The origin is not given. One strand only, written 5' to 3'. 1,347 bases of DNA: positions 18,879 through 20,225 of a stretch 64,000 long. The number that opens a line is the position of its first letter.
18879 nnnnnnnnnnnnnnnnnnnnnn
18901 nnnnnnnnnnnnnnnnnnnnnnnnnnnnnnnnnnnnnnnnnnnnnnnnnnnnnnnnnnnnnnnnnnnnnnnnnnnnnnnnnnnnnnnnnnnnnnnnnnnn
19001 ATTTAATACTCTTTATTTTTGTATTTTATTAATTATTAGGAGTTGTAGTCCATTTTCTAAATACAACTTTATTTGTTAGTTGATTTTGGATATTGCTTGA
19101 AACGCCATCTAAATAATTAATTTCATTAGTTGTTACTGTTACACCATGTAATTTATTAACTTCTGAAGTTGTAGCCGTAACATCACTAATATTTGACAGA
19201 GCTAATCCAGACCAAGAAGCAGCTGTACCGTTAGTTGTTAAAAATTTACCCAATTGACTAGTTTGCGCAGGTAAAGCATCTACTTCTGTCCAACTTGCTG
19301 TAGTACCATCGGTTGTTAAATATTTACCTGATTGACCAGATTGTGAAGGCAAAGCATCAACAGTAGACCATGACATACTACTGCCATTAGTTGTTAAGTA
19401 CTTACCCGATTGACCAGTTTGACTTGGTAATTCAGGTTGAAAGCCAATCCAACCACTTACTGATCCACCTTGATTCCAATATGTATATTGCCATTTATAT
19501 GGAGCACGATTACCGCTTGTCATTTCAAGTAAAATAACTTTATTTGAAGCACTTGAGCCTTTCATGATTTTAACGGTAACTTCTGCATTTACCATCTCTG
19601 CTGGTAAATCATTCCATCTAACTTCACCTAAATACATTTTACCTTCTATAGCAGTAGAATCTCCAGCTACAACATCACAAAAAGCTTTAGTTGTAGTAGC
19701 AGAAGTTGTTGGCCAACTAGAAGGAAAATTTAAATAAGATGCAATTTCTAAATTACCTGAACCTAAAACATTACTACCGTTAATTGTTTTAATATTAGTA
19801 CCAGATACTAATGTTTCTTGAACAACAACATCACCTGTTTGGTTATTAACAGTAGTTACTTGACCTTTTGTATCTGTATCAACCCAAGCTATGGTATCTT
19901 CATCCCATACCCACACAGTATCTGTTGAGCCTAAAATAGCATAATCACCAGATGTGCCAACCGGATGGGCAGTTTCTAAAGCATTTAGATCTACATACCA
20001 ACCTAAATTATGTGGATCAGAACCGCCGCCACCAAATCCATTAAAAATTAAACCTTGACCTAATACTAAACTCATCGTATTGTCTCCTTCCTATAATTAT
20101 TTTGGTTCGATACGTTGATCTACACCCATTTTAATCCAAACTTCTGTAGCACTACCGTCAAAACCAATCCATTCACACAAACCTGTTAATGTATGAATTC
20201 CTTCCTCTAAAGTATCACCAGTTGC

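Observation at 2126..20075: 18-kb receptor-binding supermodule: seven BspA-type LRR proteins and four fibre proteins built by N-terminal domain swapping and segmental duplication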

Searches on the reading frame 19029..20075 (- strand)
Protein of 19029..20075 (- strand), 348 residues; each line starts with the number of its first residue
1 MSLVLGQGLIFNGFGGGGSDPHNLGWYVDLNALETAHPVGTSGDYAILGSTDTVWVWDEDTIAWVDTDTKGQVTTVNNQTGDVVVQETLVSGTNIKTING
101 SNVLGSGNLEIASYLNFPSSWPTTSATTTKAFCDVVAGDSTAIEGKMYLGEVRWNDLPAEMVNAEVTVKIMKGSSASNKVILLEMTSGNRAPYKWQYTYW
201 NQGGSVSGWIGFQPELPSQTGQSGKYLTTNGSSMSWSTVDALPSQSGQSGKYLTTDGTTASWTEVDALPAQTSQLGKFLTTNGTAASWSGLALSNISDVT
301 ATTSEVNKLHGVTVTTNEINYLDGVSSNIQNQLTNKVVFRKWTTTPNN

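Call 6: search_protein_families(library=pfam, proteins=[window:19029-20075:-], max_evalue=0.01)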
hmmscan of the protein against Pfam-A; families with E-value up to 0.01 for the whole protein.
window:19029-20075:- (348 aa): 0 families

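Call 11: search_protein_families(library=phrogs, proteins=[window:19029-20075:-], max_evalue=0.001)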
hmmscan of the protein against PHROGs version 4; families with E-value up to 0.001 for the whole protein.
window:19029-20075:- (348 aa): 2 families
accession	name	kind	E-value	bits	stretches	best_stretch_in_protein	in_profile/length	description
phrog_26190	-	unknown function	6.5e-07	29.9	1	222-304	103-192/260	-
phrog_16348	-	unknown function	7.1e-05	22.3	1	66-110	218-261/818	-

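Call 32: find_related_loci(query=window:19029-20075:-, collection=viral_contigs, flank=10000)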
Query window:19029-20075:- (348 aa) in viral_contigs; peptide patterns used: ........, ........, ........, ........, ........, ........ (x = any residue, [..] = any of these).
17 stretches matched a pattern; 16 encode a relative of the query (tblastn E <= 1e-3); 16 distinct loci.
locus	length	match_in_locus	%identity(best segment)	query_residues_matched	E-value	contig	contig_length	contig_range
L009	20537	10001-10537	61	19-209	2e-74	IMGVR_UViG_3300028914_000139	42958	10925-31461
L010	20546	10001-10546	61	16-209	2e-74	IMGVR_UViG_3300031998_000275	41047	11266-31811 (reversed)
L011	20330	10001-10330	73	16-289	7e-32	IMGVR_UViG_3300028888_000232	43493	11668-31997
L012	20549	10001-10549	38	16-264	2e-30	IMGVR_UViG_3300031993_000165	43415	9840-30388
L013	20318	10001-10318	47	18-111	3e-23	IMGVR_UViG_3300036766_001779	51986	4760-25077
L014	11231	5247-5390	60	20-67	4e-14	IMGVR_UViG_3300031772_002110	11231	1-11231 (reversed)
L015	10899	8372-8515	60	20-67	4e-14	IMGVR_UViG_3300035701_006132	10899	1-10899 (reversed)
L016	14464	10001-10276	42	22-124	4e-14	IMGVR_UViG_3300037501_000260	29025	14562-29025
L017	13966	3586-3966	37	18-136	3e-13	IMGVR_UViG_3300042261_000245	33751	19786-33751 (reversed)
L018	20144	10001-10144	58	20-67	6e-13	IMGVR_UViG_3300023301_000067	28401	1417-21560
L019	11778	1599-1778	52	20-79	7e-13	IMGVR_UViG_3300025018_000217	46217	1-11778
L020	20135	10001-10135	60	20-64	8e-13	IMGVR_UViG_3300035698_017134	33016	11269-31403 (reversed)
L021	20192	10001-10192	52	6-67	7e-12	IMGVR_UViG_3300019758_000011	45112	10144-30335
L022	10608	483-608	64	26-67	2e-11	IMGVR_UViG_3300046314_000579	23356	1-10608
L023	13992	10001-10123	61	45-85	8e-10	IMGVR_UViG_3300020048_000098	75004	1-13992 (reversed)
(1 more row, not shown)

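Call 55: search_solved_structures(query=window:19029-20075:-, max_evalue=1)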
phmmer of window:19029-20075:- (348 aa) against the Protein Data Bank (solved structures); distinct sequences matched with E-value up to 1: 2.
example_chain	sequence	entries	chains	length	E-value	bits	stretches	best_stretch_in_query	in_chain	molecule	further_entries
1wid_A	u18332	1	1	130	0.17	14.3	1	172-234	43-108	DNA-binding protein RAV1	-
9ych_N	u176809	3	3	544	0.31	13.4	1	109-209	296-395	Penton protein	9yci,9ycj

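Call 58: search_dna_similar(query=window:19029-20075:-, collection=phages, mode=protein, max_rows=20, max_evalue=0.001)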
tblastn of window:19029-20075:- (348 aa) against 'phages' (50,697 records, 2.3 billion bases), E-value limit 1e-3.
Records with a match: 127; places in all: 127; records where one place covers at least 80% of the query: 0.
Best place of each record, by identity: 60-80% 2; <60% 125.
By first word of the organism name: Mycobacterium 116; Caudovirales 2; uncultured 2; Roseobacter 2; Faecalibacterium 2; Prochlorococcus 1; Octadecabacter 1; Mycolicibacterium 1.
By host as written in the record: Mycobacterium smegmatis mc2 155 68; Mycobacterium smegmatis mc#155 23; - 6; Mycobacterium smegmatius mc2 155 5; Mycobacterium smegmatis mc2155 4; Mycobacteruim smegmatis mc2 155 4; Mycolicibacterium smegmatis MC2 155 2; Mycolicobacterium smegmatis mc#155 2; and 10 more.
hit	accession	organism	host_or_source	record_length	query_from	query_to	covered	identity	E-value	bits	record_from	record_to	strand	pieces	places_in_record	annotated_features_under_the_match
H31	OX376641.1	Caudovirales sp. ct2KA10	-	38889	216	269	16%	64.8%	6e-13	76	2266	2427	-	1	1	record has no annotation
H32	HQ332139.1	Prochlorococcus phage P-RSP2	Prochlorococcus marinus MIT9302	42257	265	336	21%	48.6%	5e-8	61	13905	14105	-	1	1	hypothetical protein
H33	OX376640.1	Caudovirales sp. ct2KA10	-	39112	216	265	14%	68.0%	6e-13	76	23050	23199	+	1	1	record has no annotation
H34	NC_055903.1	uncultured phage cr272_1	pig feces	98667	25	112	25%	38.6%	8e-4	47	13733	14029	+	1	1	hypothetical protein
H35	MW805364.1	Octadecabacter Antarctic DB virus 2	Octadecabacter sp. strain IceBac 430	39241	256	333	22%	42.5%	7e-7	57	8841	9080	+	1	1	tail fiber protein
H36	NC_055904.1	uncultured phage cr273_1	pig feces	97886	25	112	25%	37.6%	5e-4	48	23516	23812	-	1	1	hypothetical protein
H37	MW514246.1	Roseobacter phage CRP-9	Rhodobacteraceae bacterium FZCC0023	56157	257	335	23%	38.0%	3e-4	49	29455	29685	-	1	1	hypothetical protein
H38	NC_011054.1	Mycobacterium phage Boomer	-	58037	293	337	13%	57.8%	6e-6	54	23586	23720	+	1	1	minor tail protein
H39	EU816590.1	Mycobacterium phage Boomer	-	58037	293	337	13%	57.8%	6e-6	54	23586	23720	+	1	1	hypothetical protein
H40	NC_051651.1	Mycobacterium phage Eish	Mycobacterium smegmatis mc2 155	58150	293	337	13%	57.8%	6e-6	54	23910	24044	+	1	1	23: minor tail protein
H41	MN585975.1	Mycobacterium phage Eish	Mycobacterium smegmatis mc2 155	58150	293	337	13%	57.8%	6e-6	54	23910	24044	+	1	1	23: hypothetical protein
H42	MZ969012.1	Mycobacterium phage Saroj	Mycolibacterium smegmatis mc^2 155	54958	293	336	13%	59.1%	3e-6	55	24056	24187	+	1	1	hypothetical protein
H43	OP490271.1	Mycobacterium phage Ritam007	Mycolicobacterium smegmatis mc^2 155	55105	293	336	13%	59.1%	3e-6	55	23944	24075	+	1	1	minor tail protein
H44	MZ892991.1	Roseobacter phage CRP-603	Rhodobacteraceae bacterium FZCC0012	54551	287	337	15%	51.0%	4e-4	49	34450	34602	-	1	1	putative tail fiber protein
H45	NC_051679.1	Mycobacterium phage Mahavrat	Mycobacterium smegmatis mc2 155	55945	293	337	13%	55.6%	1e-5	53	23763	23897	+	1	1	23: minor tail protein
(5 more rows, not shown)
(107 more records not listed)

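Call 91: search_protein_families(library=ncbifam, proteins=[window:19029-20075:-], max_evalue=0.01)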
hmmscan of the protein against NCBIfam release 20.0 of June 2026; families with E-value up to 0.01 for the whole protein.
window:19029-20075:- (348 aa): 0 families
